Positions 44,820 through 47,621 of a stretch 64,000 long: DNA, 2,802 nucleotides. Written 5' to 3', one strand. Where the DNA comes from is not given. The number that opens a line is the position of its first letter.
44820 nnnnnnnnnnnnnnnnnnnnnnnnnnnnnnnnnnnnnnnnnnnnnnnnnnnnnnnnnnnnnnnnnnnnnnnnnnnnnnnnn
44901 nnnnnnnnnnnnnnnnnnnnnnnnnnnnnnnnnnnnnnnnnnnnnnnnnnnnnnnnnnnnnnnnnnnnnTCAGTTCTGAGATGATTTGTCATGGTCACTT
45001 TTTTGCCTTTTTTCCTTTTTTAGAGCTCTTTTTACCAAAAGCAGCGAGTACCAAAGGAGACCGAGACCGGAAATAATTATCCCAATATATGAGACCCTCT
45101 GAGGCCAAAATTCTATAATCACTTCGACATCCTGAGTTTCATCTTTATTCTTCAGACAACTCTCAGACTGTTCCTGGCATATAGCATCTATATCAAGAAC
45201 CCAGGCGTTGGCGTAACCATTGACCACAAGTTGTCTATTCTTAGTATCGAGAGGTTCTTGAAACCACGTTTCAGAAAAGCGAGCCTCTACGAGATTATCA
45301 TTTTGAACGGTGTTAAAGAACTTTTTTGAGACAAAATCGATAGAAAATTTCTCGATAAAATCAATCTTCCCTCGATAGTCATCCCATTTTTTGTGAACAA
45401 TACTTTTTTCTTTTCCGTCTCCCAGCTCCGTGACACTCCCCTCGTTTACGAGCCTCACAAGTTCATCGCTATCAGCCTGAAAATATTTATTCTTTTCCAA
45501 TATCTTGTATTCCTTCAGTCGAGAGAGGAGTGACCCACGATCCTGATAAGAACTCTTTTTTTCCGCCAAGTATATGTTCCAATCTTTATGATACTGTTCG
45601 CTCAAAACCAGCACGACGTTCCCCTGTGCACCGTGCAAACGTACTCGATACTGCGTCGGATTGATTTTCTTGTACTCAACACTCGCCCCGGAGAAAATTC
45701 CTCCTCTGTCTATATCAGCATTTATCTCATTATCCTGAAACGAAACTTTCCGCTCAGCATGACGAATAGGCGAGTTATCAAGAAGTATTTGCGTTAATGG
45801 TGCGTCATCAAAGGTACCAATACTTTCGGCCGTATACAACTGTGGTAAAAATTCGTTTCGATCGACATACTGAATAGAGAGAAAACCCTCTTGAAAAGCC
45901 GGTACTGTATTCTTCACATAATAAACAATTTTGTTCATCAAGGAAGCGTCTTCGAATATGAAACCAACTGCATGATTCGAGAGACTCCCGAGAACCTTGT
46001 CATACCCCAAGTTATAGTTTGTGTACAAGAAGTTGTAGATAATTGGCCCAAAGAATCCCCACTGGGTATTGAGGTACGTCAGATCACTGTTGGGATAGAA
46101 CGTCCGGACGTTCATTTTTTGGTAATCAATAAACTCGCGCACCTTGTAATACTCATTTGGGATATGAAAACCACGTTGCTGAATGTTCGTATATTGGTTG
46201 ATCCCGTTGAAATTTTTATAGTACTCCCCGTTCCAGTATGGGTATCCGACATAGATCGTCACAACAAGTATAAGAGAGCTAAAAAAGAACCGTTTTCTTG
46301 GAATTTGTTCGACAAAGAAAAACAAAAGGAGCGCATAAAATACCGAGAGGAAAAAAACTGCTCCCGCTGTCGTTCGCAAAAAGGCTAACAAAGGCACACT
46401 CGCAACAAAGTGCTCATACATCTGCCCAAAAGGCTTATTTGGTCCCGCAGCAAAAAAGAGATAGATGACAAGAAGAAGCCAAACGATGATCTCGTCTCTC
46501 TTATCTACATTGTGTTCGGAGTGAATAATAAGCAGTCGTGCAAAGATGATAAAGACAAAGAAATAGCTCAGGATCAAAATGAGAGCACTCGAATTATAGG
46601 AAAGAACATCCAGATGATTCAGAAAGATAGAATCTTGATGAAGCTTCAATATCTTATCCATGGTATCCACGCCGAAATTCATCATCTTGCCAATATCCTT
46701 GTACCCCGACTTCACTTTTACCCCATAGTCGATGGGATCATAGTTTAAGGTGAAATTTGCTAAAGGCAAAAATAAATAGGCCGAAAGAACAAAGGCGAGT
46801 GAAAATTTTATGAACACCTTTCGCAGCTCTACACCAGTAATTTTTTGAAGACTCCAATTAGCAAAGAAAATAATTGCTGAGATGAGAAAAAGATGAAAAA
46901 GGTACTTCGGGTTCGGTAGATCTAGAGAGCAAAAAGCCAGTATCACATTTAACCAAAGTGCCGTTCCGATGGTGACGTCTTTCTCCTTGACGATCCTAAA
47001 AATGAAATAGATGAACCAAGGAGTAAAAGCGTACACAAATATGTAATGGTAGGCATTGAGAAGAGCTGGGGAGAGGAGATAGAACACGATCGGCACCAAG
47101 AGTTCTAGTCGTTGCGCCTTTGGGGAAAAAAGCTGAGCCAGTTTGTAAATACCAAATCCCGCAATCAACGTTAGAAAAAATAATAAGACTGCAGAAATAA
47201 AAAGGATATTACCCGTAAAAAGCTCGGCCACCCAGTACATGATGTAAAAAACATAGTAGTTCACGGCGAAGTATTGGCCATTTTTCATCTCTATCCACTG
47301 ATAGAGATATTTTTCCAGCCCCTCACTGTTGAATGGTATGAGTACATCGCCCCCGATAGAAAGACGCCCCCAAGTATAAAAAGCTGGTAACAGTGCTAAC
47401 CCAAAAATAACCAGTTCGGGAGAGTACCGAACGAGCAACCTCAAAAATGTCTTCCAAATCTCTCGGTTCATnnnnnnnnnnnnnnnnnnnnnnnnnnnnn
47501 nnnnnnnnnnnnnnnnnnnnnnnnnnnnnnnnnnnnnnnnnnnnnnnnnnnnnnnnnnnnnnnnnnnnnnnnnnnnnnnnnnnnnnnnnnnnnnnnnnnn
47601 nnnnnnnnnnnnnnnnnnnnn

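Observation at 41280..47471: Two paralogous giant GT-C-like membrane proteins bracketing a TM-anchored extracellular protein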

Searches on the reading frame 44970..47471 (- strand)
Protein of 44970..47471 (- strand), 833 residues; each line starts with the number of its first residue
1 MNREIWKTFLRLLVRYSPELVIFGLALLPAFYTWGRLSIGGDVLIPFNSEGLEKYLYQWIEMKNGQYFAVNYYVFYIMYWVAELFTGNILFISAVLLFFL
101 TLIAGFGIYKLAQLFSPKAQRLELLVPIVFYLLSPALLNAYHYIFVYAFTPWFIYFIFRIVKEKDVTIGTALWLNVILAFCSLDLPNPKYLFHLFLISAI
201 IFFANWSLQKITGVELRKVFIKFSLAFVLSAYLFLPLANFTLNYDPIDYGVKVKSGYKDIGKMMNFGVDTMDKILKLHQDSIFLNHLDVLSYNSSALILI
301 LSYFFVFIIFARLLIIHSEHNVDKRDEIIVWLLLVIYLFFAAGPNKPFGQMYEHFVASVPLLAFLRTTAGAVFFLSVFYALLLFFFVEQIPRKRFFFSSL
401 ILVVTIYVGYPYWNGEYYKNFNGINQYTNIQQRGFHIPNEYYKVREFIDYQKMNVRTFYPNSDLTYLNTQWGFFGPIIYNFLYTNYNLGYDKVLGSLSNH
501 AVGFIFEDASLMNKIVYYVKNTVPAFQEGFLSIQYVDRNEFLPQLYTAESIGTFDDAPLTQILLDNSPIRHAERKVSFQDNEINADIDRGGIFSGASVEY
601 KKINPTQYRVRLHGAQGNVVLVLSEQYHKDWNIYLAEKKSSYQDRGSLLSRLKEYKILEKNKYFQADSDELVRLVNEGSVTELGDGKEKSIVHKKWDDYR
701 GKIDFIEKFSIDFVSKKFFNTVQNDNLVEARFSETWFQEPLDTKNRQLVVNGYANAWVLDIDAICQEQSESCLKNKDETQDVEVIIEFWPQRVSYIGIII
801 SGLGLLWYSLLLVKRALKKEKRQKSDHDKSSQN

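Call 4: search_protein_families(library=pfam, proteins=[window:44970-47471:-], max_evalue=0.1)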
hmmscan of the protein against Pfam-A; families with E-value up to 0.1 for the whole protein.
window:44970-47471:- (833 aa): 1 family
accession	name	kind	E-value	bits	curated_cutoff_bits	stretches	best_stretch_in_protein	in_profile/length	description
PF04932.20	Wzy_C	-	0.071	13.3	31.7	1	362-428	10-73/149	O-Antigen ligase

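Call 6: search_protein_families(library=ncbifam, proteins=[window:44970-47471:-], max_evalue=1)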
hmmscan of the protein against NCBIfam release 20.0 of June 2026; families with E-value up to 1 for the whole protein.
window:44970-47471:- (833 aa): 0 families

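Call 7: search_solved_structures(query=window:44970-47471:-, max_evalue=10)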
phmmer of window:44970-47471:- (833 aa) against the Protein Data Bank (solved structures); distinct sequences matched with E-value up to 10: 0.

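Call 9: find_homologous_proteins(query=window:44970-47471:-)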
Query window:44970-47471:- (833 aa): 75 proteins with E <= 0.001 among 8000 candidates.
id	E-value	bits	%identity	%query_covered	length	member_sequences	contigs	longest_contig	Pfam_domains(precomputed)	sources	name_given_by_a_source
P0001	0.0e+0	1747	92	100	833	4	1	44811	-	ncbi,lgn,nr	ncbi:MAG: hypothetical protein KBD65_00010 [Candidatus Moranbacteria bacterium]|nr:hypothetical prot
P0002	0.0e+0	1491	77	100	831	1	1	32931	-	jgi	jgi:hypothetical protein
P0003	0.0e+0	1090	59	95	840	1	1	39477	-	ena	-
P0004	3.2e-236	805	46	97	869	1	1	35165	-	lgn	-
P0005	1.1e-235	803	46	98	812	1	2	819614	-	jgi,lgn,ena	jgi:hypothetical protein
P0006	3.8e-221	755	46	95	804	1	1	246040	-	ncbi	-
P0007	5.5e-219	748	42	99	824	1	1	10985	-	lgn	-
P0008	2.8e-216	739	45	93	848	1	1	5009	-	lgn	-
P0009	1.7e-212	726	43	96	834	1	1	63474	-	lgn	-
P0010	8.9e-212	724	43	96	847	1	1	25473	-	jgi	jgi:hypothetical protein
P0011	9.6e-212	724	42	99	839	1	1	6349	-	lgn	-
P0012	1.7e-209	716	43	95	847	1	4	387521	-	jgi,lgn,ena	-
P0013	5.2e-200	685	42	94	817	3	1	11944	-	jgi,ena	jgi:hypothetical protein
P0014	6.2e-200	685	42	95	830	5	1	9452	-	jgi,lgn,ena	-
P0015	6.8e-199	681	41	93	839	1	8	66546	-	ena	-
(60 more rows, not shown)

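Call 22: find_encoding_contigs(protein=P0003, flank=10000, max_places=2)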
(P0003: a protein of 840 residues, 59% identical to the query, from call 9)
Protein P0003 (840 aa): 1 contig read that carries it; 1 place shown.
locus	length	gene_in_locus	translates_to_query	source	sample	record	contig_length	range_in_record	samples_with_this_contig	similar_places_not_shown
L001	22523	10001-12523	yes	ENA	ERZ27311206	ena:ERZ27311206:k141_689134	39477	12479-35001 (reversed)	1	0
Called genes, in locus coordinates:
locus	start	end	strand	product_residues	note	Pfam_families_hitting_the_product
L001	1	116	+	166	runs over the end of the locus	-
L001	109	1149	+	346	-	PF01073:3Beta_HSD (weak), PF01370:Epimerase, PF04321:RmlD_sub_bind, PF16363:GDP_Man_Dehyd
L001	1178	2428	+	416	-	PF08421:Methyltransf_13, PF13489:Methyltransf_23, PF08484:Methyltransf_14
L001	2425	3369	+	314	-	PF01370:Epimerase, PF04321:RmlD_sub_bind, PF16363:GDP_Man_Dehyd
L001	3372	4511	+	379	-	PF13439:Glyco_transf_4, PF00534:Glycos_transf_1, PF13692:Glyco_trans_1_4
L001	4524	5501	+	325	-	PF01370:Epimerase, PF04321:RmlD_sub_bind, PF05368:NmrA (faint), PF16363:GDP_Man_Dehyd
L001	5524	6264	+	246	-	PF01209:Ubie_methyltran (weak), PF05175:MTS (weak), PF13489:Methyltransf_23, PF13649:Methyltransf_25, PF13847:Methyltransf_31, PF08241:Methyltransf_11, PF08242:Methyltransf_12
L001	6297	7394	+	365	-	PF13439:Glyco_transf_4, PF13579:Glyco_trans_4_4 (weak), PF20706:GT4-conflict, PF00534:Glycos_transf_1, PF13692:Glyco_trans_1_4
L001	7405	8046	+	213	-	PF13489:Methyltransf_23, PF13847:Methyltransf_31, PF08241:Methyltransf_11, PF08242:Methyltransf_12, PF13649:Methyltransf_25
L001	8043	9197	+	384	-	PF20706:GT4-conflict, PF00534:Glycos_transf_1, PF13692:Glyco_trans_1_4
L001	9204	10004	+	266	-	PF02353:CMAS (weak), PF13489:Methyltransf_23, PF13679:Methyltransf_32 (weak), PF13847:Methyltransf_31, PF08241:Methyltransf_11 (weak), PF08242:Methyltransf_12, PF13649:Methyltransf_25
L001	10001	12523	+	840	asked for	-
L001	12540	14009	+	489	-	-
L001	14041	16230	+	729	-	-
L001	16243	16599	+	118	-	-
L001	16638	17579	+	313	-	PF00535:Glycos_transf_2, PF10111:Glyco_tranf_2_2 (weak)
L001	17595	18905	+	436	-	PF03721:UDPG_MGDP_dh_N, PF03807:F420_oxidored (faint), PF00984:UDPG_MGDP_dh, PF03720:UDPG_MGDP_dh_C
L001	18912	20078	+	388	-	PF13439:Glyco_transf_4, PF13579:Glyco_trans_4_4, PF20706:GT4-conflict, PF00534:Glycos_transf_1, PF13692:Glyco_trans_1_4, PF13524:Glyco_trans_1_2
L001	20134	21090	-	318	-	PF01370:Epimerase, PF16363:GDP_Man_Dehyd (weak)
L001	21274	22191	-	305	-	-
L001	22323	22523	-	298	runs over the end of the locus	-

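Call 23: find_encoding_contigs(protein=P0005, flank=10000, max_places=2)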
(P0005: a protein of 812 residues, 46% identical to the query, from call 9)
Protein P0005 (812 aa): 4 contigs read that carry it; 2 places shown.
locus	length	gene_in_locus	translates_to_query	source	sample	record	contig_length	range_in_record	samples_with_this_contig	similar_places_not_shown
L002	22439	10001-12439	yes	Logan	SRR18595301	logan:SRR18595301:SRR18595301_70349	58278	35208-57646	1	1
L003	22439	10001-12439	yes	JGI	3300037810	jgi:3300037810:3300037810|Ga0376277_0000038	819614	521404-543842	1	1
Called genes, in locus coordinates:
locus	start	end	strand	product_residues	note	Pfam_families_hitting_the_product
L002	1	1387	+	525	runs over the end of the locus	PF02310:B12-binding (weak), PF04055:Radical_SAM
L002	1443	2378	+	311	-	PF01370:Epimerase, PF04321:RmlD_sub_bind, PF16363:GDP_Man_Dehyd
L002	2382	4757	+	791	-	PF01370:Epimerase, PF04321:RmlD_sub_bind, PF16363:GDP_Man_Dehyd, PF08421:Methyltransf_13, PF13489:Methyltransf_23, PF08484:Methyltransf_14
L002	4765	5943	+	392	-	PF13439:Glyco_transf_4, PF13579:Glyco_trans_4_4 (weak), PF00534:Glycos_transf_1, PF13692:Glyco_trans_1_4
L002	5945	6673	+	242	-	PF13489:Methyltransf_23, PF13847:Methyltransf_31, PF08241:Methyltransf_11, PF08242:Methyltransf_12, PF13649:Methyltransf_25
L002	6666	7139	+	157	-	PF00132:Hexapep, PF14602:Hexapep_2 (weak)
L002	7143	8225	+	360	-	PF13439:Glyco_transf_4, PF13579:Glyco_trans_4_4 (weak), PF20706:GT4-conflict, PF00534:Glycos_transf_1, PF13692:Glyco_trans_1_4, PF13524:Glyco_trans_1_2 (weak)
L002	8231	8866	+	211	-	PF02353:CMAS (weak), PF13489:Methyltransf_23, PF13847:Methyltransf_31, PF08241:Methyltransf_11, PF08242:Methyltransf_12, PF13649:Methyltransf_25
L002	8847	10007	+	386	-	PF20706:GT4-conflict, PF00534:Glycos_transf_1, PF13692:Glyco_trans_1_4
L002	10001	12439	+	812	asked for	-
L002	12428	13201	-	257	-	PF16316:DUF4956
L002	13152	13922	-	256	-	PF09359:VTC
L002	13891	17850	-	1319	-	PF08757:CotH, PF05048:NosD, PF13229:Beta_helix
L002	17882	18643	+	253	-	PF01073:3Beta_HSD, PF01370:Epimerase, PF02719:Polysacc_synt_2, PF04321:RmlD_sub_bind, PF07993:NAD_binding_4 (faint), PF16363:GDP_Man_Dehyd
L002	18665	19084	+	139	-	-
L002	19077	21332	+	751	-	-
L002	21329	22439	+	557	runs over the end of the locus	PF19830:DUF6311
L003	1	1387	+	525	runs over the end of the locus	PF02310:B12-binding (weak), PF04055:Radical_SAM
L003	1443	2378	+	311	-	PF01370:Epimerase, PF04321:RmlD_sub_bind, PF16363:GDP_Man_Dehyd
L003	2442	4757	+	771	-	PF01370:Epimerase, PF04321:RmlD_sub_bind, PF16363:GDP_Man_Dehyd, PF08421:Methyltransf_13, PF13489:Methyltransf_23, PF08484:Methyltransf_14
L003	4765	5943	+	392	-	PF13439:Glyco_transf_4, PF13579:Glyco_trans_4_4 (weak), PF00534:Glycos_transf_1, PF13692:Glyco_trans_1_4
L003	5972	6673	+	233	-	PF13489:Methyltransf_23, PF13847:Methyltransf_31, PF08241:Methyltransf_11, PF08242:Methyltransf_12, PF13649:Methyltransf_25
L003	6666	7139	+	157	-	PF00132:Hexapep, PF14602:Hexapep_2 (weak)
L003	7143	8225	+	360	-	PF13439:Glyco_transf_4, PF13579:Glyco_trans_4_4 (weak), PF20706:GT4-conflict, PF00534:Glycos_transf_1, PF13692:Glyco_trans_1_4, PF13524:Glyco_trans_1_2 (weak)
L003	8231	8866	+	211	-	PF02353:CMAS (weak), PF13489:Methyltransf_23, PF13847:Methyltransf_31, PF08241:Methyltransf_11, PF08242:Methyltransf_12, PF13649:Methyltransf_25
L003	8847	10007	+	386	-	PF20706:GT4-conflict, PF00534:Glycos_transf_1, PF13692:Glyco_trans_1_4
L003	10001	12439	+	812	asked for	-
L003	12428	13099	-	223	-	PF16316:DUF4956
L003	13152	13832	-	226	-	PF09359:VTC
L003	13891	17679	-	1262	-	PF08757:CotH, PF13229:Beta_helix, PF05048:NosD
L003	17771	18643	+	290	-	PF00106:adh_short, PF01073:3Beta_HSD, PF01370:Epimerase, PF02719:Polysacc_synt_2, PF04321:RmlD_sub_bind, PF08659:KR, PF13460:NAD_binding_10, PF16363:GDP_Man_Dehyd, +2 more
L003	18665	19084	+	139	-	-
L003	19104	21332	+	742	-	-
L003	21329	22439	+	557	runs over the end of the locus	PF19830:DUF6311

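Call 26: predict_structure(alignment_id=A1)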
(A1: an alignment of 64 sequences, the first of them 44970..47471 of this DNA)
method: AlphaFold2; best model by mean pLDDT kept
length: 833 residues; sequences in the alignment: 64
mean_pLDDT: 88.6   pTM: 0.88
mean pLDDT of the five models: 88.6, 88.1, 88.0, 87.8, 86.8
residues with pLDDT >= 90: 514; 70-90: 271; 50-70: 36; < 50: 12
segments of 3 or more residues with pLDDT < 50: 558-563, 565-569
pLDDT, mean of each block of 10 residues (from residue 1): 86 93 95 85 75 90 82 91 92 91 97 94 95 90 87 97 91 92 81 95 95 92 87 92 79 76 88 88 86 92 93 72 91 96 92 90 84 95 93 91 96 91 84 91 94 95 88 83 91 84 95 81 95 94 94 61 46 79 76 91 95 94 93 84 84 95 97 95 93 92 96 97 94 87 73 90 89 89 94 94 91 89 76 55
secondary structure, 60 per line:
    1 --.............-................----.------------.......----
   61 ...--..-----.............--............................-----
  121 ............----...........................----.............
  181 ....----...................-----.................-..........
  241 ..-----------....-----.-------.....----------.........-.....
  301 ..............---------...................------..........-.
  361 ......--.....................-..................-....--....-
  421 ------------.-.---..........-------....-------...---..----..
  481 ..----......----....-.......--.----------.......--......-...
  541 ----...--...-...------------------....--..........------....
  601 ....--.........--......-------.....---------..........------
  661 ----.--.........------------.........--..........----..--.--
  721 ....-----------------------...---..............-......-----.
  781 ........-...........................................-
elements in order (helices of 4 or more, strands of 3 or more residues): H3-15 H17-32 H50-56 E61-63 H73-85 H89-115 H121-132 H137-163 H168-184 H189-207 H213-229 H231-242 H271-275 H286-294 H296-314 H324-342 H349-358 H360-366 H369-389 H391-408 H410-413 H439-448 E456-459 E467-469 H479-482 E487-489 H497-500 E502-508 E522-528 E531-536 E545-547 E550-552 E575-578 H581-590 E597-604 E607-615 E618-623 E631-635 H645-654 H668-676 E689-697 E700-709 E721-724 E748-750 E754-760 H761-767 E772-774 E780-788 H790-832

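Call 29: fold_search(model_id=the predicted structure, library=pdb)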
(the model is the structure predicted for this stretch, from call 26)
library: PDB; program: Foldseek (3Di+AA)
matches with E <= 10: 114; with E <= 0.001: 5
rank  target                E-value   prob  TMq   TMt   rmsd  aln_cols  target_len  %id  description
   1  6w98_A                1.1e-08  1.00  0.44  0.30  24.4       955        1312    9  Single-Particle Cryo-EM Structure of Arabinofuranosyltransferase AftD from Mycobacteria (released 2020-05-13)
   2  6wby                  2.0e-07  1.00  0.46  0.32  24.5       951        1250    9  Single-Particle Cryo-EM Structure of Arabinofuranosyltransferase AftD from Mycobacteria, Mutant R1389S Class 2 (released 2020-05-13)
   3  6wbx                  2.3e-06  1.00  0.42  0.29  24.7       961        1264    9  Single-Particle Cryo-EM Structure of Arabinofuranosyltransferase AftD from Mycobacteria, Mutant R1389S Class 1 (released 2020-05-13)
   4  7zli_A                1.2e-04  1.00  0.31  0.37  12.1       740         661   10  Cryo-EM structure of C-mannosyltransferase CeDPY19, in complex with Dol25-P-Man and bound to CMT2-Fab and anti-Fab nan (released 2023-01-11)
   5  7zlg_A                4.2e-04  1.00  0.31  0.37  12.2       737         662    9  Cryo-EM structure of C-mannosyltransferase CeDPY19, in complex with acceptor peptide and bound to CMT2-Fab and anti-Fa (released 2023-01-11)
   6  3rce_A                2.3e-03  1.00  0.30  0.35  12.2       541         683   13  Bacterial oligosaccharyltransferase PglB (released 2011-06-15)
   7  6ftg_5                1.0e-02  0.98  0.29  0.36  19.6       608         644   10  Subtomogram average of OST-containing ribosome-translocon complexes from canine rough microsomal membranes (released 2018-03-21)
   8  9s6u_A                1.4e-02  0.98  0.30  0.41   9.5       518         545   13  Ternary cryo-EM structure of human ALG9 with Dol25-PP-GlcNAc2Man8, Dol25-P-Man and Fab (released 2026-03-18)
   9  5ogl_A                4.9e-02  0.92  0.30  0.34  10.0       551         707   12  Structure of bacterial oligosaccharyltransferase PglB in complex with an acceptor peptide and an lipid-linked oligosac (released 2017-10-25)
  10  6m20_C                1.3e-01  0.07  0.09  0.10  24.6       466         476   11  Crystal structure of Plasmodium falciparum hexose transporter PfHT1 bound with glucose (released 2020-09-09)
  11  5ezm                  2.1e-01  0.35  0.23  0.32  18.8       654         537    8  Crystal Structure of ArnT from Cupriavidus metallidurans in the apo state (released 2016-02-17)
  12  5f15                  2.3e-01  0.54  0.29  0.40  11.3       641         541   10  Crystal Structure of ArnT from Cupriavidus metallidurans bound to Undecaprenyl phosphate (released 2016-02-17)
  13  6p25_B                4.7e-01  0.82  0.21  0.24   6.5       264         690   12  Structure of S. cerevisiae protein O-mannosyltransferase Pmt1-Pmt2 complex bound to the sugar donor and a peptide acce (released 2019-07-10)
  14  4noi_B                5.0e-01  0.04  0.05  0.14  22.8       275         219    8  2.17 Angstrom Crystal Structure of DNA-directed RNA Polymerase Subunit Alpha from Campylobacter jejuni. (released 2013-12-04)
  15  9il4_A                7.2e-01  0.06  0.10  0.18  18.5       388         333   12  Structure and iron-transporting mechanism of BOCT1 (released 2025-07-02)
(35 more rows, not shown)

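Call 33: search_solved_structures(query=A1, max_evalue=10)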
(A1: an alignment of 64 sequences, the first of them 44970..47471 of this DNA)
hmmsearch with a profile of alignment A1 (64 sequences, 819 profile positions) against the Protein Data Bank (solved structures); distinct sequences matched with E-value up to 10: 1.
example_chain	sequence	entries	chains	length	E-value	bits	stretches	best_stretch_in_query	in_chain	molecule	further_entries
3fwb_C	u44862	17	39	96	0.13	13.5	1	642-718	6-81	Protein SUS1 | Transcription and mRNA export factor SUS1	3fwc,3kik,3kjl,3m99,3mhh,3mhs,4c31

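Call 45: search_protein_families(library=pfam, proteins=[L001:16243-16599:+, L001:16638-17579:+, L003:19104-21332:+], max_evalue=1)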
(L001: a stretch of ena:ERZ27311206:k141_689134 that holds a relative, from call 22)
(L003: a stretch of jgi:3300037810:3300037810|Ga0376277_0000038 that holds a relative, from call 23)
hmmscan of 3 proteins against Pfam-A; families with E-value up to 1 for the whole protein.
L001:16243-16599:+ (118 aa): 0 families

L001:16638-17579:+ (313 aa): 3 families
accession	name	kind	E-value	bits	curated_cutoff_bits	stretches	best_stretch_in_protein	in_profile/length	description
PF00535.33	Glycos_transf_2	-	8.9e-33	114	23.3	1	9-166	1-166/168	Glycosyl transferase family 2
PF10111.15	Glyco_tranf_2_2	-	2.5e-07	30.9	27.3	1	9-96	1-92/276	Glycosyltransferase like family 2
PF14927.11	Neurensin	-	0.07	13.3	27.7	1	229-254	89-114/132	Neurensin/Transmembrane protein 74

L003:19104-21332:+ (742 aa): 0 families

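Call 48: search_protein_representatives(alignment_id=A1)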
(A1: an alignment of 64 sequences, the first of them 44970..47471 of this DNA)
Query: 64 sequences, 819 profile positions. Proteins with E-value up to 0.001 (for the whole library): 5550; up to 1e-10: 3398; up to 1e-30: 814. The best 150 are listed.
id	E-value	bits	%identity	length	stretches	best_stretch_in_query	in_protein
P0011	0.0e+00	1133.8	-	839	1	4-815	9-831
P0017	0.0e+00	1108.0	-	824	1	7-810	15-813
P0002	0.0e+00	1075.3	-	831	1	4-818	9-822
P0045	0.0e+00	1039.0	-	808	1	5-816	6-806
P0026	0.0e+00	1033.0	-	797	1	4-811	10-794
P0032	0.0e+00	1029.9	-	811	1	6-817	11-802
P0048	3.4e-298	1007.8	-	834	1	6-817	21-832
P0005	5.1e-293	990.7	-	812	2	2-547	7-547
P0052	7.6e-290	980.2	-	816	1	6-814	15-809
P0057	2.6e-287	971.8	-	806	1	10-813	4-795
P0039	1.5e-282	956.1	-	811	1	10-809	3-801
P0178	4.8e-277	937.8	-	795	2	12-547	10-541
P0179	3.7e-266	901.8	-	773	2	1-547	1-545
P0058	2.3e-261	886.0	-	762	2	6-555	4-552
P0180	2.7e-248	842.7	-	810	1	10-813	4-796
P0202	1.3e-115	403.8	-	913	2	519-818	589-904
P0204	4.6e-113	395.4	-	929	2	517-815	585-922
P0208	3.8e-110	385.8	-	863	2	491-815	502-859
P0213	2.4e-109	383.1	-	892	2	483-814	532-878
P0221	6.8e-108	378.3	-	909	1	11-817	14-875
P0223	1.2e-107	377.5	-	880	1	6-817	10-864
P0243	5.8e-101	355.4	-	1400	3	583-816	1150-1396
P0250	1.0e-99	351.3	-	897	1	9-818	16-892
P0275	6.6e-96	338.7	-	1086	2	519-813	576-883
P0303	3.0e-89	316.7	-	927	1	11-816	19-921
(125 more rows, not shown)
